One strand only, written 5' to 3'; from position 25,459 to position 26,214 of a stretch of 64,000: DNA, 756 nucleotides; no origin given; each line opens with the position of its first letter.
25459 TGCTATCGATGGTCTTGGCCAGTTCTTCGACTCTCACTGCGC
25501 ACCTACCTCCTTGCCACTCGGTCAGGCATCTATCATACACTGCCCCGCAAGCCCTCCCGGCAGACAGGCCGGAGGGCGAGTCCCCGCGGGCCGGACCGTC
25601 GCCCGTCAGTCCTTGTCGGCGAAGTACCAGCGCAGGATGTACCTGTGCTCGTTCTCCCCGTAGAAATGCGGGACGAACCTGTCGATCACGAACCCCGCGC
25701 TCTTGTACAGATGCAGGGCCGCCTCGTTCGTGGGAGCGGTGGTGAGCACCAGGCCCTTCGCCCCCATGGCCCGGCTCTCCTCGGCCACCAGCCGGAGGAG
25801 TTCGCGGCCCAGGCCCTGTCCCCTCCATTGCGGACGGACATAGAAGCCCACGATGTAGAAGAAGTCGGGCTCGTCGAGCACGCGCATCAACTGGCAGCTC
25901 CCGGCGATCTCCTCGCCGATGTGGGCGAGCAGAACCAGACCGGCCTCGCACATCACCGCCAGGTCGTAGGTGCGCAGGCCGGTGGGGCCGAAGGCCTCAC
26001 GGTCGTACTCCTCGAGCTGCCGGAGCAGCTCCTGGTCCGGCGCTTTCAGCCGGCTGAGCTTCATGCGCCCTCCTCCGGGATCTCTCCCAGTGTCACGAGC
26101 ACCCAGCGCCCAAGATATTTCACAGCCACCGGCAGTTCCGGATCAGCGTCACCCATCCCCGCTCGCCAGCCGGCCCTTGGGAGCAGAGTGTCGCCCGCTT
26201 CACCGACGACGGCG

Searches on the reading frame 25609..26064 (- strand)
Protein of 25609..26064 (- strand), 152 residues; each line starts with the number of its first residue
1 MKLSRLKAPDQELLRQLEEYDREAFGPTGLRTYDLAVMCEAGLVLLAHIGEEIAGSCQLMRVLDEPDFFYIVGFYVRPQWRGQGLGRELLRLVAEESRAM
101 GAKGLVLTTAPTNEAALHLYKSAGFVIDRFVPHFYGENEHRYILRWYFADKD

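Call 57: search_protein_families(library=pfam, proteins=[window:25609-26064:-], max_evalue=0.00001)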
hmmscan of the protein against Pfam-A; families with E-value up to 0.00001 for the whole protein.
window:25609-26064:- (152 aa): 5 families
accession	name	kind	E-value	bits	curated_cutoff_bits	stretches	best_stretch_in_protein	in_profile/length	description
PF00583.31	Acetyltransf_1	-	2e-18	67.2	20.7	1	37-125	25-116/116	Acetyltransferase (GNAT) family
PF13508.13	Acetyltransf_7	-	6.8e-14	52.4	27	1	43-126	4-83/84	Acetyltransferase (GNAT) domain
PF13673.13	Acetyltransf_10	-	1e-08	35.6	23.6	1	41-126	30-108/128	Acetyltransferase (GNAT) domain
PF13302.13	Acetyltransf_3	-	4.1e-08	34.4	25.4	1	50-126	62-138/138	Acetyltransferase (GNAT) domain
PF08445.16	FR47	-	7.6e-07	29.5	22.1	1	66-126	19-78/86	FR47-like protein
